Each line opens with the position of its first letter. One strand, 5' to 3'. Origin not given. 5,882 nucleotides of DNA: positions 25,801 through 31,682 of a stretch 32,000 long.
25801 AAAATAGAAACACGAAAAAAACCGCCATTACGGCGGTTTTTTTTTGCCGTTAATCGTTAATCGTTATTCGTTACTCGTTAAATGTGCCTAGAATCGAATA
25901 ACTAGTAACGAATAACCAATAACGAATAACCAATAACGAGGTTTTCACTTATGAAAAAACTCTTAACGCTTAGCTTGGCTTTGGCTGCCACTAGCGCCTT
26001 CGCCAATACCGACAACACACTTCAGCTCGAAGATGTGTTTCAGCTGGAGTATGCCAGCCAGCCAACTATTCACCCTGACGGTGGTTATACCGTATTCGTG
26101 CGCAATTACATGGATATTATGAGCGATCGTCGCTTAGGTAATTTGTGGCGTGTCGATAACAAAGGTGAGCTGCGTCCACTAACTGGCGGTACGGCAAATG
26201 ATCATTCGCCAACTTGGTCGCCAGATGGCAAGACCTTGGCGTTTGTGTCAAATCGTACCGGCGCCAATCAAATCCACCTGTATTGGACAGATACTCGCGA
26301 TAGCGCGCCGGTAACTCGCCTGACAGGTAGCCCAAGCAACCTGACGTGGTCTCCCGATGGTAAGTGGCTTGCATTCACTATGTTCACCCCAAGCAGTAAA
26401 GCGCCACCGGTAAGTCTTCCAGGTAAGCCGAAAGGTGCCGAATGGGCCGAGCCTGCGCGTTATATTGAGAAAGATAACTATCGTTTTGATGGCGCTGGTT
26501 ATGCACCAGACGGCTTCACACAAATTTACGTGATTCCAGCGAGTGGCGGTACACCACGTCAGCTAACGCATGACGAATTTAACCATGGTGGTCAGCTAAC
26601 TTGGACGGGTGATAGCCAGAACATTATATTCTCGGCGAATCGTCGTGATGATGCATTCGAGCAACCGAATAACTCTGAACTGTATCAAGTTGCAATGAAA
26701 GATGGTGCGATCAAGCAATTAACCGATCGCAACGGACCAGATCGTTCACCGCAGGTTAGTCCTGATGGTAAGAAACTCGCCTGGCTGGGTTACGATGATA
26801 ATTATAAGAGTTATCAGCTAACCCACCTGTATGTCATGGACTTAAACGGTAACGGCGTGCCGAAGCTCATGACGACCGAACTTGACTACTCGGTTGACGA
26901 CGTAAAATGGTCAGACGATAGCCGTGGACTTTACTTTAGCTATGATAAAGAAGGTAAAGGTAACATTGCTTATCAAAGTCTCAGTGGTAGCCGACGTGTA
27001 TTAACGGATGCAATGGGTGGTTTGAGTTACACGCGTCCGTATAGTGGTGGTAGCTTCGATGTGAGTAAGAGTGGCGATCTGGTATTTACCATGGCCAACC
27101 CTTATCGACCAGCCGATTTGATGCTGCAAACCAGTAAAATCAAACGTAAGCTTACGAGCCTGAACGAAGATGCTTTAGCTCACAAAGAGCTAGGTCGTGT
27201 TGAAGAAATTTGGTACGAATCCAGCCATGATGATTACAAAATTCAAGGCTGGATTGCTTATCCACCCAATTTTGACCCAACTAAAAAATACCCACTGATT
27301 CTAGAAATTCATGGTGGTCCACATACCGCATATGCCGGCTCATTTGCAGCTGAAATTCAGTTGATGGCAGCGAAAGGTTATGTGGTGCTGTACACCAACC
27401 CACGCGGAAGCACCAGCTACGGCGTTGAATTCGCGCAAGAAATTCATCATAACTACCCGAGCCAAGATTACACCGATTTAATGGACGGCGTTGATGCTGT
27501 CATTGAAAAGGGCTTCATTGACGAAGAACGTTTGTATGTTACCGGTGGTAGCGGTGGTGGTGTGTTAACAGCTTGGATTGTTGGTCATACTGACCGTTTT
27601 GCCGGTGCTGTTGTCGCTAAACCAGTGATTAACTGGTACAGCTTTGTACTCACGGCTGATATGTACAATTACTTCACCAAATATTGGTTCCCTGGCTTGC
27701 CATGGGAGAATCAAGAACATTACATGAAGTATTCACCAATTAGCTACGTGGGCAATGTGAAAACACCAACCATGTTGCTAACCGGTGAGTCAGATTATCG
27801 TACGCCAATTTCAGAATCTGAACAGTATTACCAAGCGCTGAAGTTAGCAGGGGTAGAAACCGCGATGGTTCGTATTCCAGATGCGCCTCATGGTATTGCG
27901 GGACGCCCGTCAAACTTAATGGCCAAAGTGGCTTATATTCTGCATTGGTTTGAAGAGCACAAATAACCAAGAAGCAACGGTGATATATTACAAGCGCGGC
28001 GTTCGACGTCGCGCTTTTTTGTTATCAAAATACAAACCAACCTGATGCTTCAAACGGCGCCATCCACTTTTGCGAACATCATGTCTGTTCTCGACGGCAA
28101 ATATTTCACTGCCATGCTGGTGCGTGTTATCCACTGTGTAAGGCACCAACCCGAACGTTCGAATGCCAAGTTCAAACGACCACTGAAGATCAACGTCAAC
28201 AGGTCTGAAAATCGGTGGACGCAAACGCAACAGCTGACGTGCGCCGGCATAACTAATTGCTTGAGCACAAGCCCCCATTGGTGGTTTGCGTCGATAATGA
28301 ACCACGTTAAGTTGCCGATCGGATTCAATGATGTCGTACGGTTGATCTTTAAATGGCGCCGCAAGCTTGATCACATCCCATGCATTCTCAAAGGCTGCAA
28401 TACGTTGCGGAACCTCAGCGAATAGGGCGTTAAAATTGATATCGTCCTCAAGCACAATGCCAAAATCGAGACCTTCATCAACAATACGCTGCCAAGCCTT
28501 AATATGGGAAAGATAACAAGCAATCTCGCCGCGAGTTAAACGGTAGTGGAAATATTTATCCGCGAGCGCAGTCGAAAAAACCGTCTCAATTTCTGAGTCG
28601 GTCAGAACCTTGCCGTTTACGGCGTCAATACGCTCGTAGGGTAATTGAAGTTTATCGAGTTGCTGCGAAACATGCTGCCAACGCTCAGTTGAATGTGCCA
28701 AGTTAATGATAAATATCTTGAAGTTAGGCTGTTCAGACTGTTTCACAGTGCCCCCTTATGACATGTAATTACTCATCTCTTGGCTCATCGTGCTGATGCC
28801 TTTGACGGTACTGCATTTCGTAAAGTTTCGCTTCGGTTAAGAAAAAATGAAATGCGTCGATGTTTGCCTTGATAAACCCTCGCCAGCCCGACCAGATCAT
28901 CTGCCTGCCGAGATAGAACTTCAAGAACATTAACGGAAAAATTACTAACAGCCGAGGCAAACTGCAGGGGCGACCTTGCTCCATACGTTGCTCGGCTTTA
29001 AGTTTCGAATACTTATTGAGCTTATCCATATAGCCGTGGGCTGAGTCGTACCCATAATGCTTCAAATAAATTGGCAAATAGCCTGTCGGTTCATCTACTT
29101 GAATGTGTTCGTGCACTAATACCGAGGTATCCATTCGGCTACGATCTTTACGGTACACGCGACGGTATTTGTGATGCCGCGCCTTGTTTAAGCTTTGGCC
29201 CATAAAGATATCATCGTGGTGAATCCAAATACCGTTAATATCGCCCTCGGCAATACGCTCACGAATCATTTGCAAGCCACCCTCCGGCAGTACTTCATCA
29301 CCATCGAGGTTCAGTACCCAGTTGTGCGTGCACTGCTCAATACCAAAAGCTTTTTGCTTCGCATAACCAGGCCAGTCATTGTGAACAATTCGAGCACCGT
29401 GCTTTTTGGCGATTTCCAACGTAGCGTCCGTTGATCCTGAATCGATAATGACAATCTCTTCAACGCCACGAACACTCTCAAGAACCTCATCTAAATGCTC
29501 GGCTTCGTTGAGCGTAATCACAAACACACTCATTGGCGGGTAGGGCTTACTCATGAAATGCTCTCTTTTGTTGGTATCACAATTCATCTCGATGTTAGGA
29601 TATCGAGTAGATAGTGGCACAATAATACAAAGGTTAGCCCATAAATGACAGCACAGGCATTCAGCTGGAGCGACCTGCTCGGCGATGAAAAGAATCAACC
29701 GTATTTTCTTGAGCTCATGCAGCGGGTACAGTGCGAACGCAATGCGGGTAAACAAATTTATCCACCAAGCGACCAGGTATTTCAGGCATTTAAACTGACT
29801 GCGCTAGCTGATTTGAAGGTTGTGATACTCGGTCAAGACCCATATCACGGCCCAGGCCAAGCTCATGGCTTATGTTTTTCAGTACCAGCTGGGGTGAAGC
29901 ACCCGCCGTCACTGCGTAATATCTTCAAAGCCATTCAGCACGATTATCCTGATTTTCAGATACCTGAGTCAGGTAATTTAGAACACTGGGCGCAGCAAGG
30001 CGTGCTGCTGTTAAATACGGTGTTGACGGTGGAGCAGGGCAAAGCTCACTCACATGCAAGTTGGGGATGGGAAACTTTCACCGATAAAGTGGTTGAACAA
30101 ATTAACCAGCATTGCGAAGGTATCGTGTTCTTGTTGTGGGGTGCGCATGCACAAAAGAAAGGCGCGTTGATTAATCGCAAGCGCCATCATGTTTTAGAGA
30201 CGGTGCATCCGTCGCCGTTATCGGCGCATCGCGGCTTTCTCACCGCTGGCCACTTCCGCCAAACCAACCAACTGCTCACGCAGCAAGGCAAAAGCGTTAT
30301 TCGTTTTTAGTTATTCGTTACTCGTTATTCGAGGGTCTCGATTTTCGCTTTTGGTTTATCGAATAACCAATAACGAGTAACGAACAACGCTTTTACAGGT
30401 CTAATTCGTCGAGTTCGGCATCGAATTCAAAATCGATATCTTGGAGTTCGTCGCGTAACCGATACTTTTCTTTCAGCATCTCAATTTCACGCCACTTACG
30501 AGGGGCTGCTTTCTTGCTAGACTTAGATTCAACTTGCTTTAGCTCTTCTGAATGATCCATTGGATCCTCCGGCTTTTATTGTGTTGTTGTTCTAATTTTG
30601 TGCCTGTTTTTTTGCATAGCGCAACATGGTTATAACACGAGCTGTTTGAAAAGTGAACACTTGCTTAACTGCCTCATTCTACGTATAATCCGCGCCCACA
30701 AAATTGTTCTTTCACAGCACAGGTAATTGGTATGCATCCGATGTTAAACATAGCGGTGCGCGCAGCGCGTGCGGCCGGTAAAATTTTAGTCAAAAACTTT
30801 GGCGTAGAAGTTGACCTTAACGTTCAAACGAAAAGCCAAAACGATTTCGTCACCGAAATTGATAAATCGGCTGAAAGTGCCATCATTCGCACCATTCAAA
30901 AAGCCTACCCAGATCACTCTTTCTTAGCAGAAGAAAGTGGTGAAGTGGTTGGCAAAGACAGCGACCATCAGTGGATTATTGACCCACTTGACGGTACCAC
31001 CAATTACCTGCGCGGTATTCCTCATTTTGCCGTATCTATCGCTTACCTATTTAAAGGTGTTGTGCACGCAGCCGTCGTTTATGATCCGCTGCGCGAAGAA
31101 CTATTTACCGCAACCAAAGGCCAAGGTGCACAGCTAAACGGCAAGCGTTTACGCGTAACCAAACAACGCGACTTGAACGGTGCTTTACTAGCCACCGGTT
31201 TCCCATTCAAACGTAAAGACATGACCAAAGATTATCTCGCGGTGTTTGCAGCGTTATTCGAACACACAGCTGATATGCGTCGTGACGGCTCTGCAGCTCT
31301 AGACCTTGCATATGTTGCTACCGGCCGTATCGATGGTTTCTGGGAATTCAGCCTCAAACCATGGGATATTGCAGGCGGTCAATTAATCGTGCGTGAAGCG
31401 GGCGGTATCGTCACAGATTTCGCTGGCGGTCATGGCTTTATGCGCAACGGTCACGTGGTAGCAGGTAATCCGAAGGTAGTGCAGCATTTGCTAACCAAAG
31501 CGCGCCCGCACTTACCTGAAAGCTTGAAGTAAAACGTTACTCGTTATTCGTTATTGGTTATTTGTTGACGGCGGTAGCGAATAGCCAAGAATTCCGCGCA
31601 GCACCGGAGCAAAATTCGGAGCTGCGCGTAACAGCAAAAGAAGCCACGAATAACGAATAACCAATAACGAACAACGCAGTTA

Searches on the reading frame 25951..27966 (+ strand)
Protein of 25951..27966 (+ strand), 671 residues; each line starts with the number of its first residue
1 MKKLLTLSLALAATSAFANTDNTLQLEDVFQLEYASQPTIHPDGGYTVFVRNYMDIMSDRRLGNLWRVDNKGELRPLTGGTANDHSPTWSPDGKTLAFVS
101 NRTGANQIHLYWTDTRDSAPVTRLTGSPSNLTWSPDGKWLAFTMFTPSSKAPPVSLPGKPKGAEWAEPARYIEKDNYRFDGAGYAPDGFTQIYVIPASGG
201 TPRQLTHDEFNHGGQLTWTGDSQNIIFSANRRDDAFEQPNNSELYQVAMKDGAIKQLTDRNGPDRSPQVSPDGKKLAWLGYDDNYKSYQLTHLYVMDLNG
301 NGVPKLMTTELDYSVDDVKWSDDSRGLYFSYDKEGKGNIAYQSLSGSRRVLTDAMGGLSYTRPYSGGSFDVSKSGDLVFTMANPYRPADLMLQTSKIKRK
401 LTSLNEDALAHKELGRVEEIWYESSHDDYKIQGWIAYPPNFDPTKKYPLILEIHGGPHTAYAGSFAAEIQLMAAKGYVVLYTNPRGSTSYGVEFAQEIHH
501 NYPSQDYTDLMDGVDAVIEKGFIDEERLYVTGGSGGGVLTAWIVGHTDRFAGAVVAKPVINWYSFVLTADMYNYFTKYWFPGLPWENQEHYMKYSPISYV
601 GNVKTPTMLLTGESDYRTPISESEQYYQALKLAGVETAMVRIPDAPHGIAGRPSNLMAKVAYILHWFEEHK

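Call 63: find_homologous_proteins(query=window:25951-27966:+, max_evalue=1e-100)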
Query window:25951-27966:+ (671 aa): 7746 proteins with E <= 1e-100 among 8000 candidates; the best 120 are listed.
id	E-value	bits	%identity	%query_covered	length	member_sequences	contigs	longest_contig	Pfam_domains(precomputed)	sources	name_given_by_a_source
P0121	0.0e+0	1518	96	100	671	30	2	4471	PF00326.28,PF07859.20,PF25174.2,PF26549.1,PF00930.28,PF05448.19,PF26550.2,PF07676.19,PF12146.16,PF20434.6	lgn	-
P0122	0.0e+0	1430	89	100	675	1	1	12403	PF00326.28,PF25174.2,PF26549.1,PF00930.28,PF05448.19,PF26550.2,PF02897.22,PF07676.19,PF20434.6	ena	-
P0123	0.0e+0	1428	89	100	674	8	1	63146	PF00326.28,PF07859.20,PF25174.2,PF26549.1,PF00930.28,PF05448.19,PF26550.2,PF07676.19,PF20434.6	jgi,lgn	jgi:dipeptidyl aminopeptidase/acylaminoacyl peptidase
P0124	0.0e+0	1427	89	100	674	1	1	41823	PF00326.28,PF07859.20,PF25174.2,PF26549.1,PF00930.28,PF05448.19,PF26550.2,PF07676.19,PF20434.6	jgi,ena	-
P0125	0.0e+0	1420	89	100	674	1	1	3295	PF00326.28,PF07859.20,PF25174.2,PF26549.1,PF00930.28,PF05448.19,PF26550.2,PF07676.19,PF20434.6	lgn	-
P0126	0.0e+0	1416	88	100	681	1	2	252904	PF00326.28,PF07859.20,PF25174.2,PF26549.1,PF00930.28,PF05448.19,PF26550.2,PF02897.22,PF07676.19,PF20434.6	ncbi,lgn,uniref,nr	ncbi:S9 family peptidase [Pseudidiomarina woesei]|uniref:Dipeptidyl aminopeptidase/acylaminoacyl pep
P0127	0.0e+0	1323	82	100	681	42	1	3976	PF00326.28,PF26549.1,PF00930.28,PF05448.19,PF26550.2,PF07676.19,PF20434.6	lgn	-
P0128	0.0e+0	1273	79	100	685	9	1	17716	PF00326.28,PF07859.20,PF25174.2,PF26549.1,PF00930.28,PF05448.19,PF26550.2,PF07676.19,PF12146.16,PF20434.6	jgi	-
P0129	0.0e+0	1257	80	99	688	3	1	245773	PF00326.28,PF07859.20,PF26549.1,PF00930.28,PF05448.19,PF26550.2,PF07676.19,PF20434.6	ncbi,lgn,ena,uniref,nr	ncbi:S9 family peptidase [Pseudidiomarina sp.]|uniref:S9 family peptidase n=1 Tax=Pseudidiomarina sp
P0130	0.0e+0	1252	79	100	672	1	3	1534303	PF00326.28,PF07859.20,PF26549.1,PF00930.28,PF05448.19,PF26550.2,PF07676.19,PF20434.6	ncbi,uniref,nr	ncbi:S9 family peptidase [Pseudidiomarina terrestris]|uniref:S9 family peptidase n=1 Tax=Pseudidioma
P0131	0.0e+0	1251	79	100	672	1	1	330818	PF00326.28,PF07859.20,PF26549.1,PF00930.28,PF05448.19,PF26550.2,PF07676.19,PF20434.6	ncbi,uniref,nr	ncbi:S9 family peptidase [Pseudidiomarina sp. 1APR75-33.1]|uniref:S9 family peptidase n=1 Tax=Pseudi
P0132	0.0e+0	1250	79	100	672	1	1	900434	PF00326.28,PF07859.20,PF26549.1,PF00930.28,PF05448.19,PF26550.2,PF07676.19,PF20434.6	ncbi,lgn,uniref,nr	ncbi:S9 family peptidase [Pseudidiomarina sp. 1ASP75-14]|uniref:S9 family peptidase n=1 Tax=Pseudidi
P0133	0.0e+0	1248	79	100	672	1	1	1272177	PF00326.28,PF07859.20,PF26549.1,PF00930.28,PF05448.19,PF26550.2,PF07676.19,PF20434.6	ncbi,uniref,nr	ncbi:S9 family peptidase [Pseudidiomarina sp. 1APP75-27a]|uniref:S9 family peptidase n=1 Tax=Pseudid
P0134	0.0e+0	1243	80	97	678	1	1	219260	PF00326.28,PF07859.20,PF25174.2,PF26549.1,PF00930.28,PF05448.19,PF26550.2,PF02897.22,PF07676.19,PF12146.16,PF20434.6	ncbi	-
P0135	0.0e+0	1228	78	100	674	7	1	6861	PF00326.28,PF07859.20,PF26549.1,PF00930.28,PF05448.19,PF26550.2,PF07676.19,PF20434.6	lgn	-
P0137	0.0e+0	1184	76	100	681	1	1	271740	PF00326.28,PF07859.20,PF26549.1,PF00930.28,PF05448.19,PF26550.2,PF07676.19,PF20434.6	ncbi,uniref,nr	ncbi:S9 family peptidase [Pseudidiomarina insulisalsae]|uniref:Peptidase S9 family protein n=1 Tax=P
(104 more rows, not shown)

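Call 64: find_encoding_contigs(protein=P0126, flank=450, max_places=1)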
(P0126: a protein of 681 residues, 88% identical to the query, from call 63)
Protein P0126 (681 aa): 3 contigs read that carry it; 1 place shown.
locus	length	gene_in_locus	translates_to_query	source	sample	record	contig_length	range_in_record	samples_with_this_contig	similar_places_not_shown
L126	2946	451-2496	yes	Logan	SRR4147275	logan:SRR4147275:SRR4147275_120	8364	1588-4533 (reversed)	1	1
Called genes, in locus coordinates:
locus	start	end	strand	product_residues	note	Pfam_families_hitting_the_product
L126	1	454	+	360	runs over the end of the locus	PF07388:A-2_8-polyST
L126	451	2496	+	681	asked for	PF26549:Tricorn_N, PF07676:PD40, PF00930:DPPIV_N, PF26549:Tricorn_N (weak), PF26550:Tricorn_2nd (weak), PF26549:Tricorn_N, PF05448:AXE1 (weak), PF00326:Peptidase_S9, +4 more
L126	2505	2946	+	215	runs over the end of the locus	PF03167:UDG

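Call 65: find_encoding_contigs(protein=P0137, flank=450, max_places=1)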
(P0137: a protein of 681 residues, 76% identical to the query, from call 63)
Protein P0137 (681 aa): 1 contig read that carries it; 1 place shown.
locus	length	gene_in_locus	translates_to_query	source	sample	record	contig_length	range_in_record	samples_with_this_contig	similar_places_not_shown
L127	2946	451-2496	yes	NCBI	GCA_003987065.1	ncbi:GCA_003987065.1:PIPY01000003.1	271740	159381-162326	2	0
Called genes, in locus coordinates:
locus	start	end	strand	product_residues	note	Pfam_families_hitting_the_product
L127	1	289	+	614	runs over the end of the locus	PF06980:DUF1302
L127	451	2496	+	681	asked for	PF26549:Tricorn_N (weak), PF07676:PD40, PF26550:Tricorn_2nd (weak), PF00930:DPPIV_N, PF26549:Tricorn_N (weak), PF26550:Tricorn_2nd (weak), PF26549:Tricorn_N, PF00326:Peptidase_S9, +3 more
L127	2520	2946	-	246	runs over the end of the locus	PF01755:Glyco_transf_25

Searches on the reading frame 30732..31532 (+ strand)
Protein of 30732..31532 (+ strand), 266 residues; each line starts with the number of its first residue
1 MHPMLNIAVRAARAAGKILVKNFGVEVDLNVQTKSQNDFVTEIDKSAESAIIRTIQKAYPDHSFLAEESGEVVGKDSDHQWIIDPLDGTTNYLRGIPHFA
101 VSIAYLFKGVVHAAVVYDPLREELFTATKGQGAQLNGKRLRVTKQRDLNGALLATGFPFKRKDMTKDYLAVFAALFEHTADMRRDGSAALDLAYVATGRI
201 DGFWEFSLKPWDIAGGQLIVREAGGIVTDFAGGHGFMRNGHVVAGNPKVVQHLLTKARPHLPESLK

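Call 47: find_encoding_contigs(protein=window:30732-31532:+, flank=600, max_places=10)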
Protein window:30732-31532:+ (266 aa): 3 contigs read that carry it; 1 place shown.
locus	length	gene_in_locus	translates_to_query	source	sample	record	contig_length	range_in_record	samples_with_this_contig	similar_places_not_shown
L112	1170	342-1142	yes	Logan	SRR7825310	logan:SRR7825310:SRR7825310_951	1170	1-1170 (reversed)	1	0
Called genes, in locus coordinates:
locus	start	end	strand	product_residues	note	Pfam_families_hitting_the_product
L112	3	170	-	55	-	PF12065:DUF3545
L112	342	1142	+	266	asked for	PF00459:Inositol_P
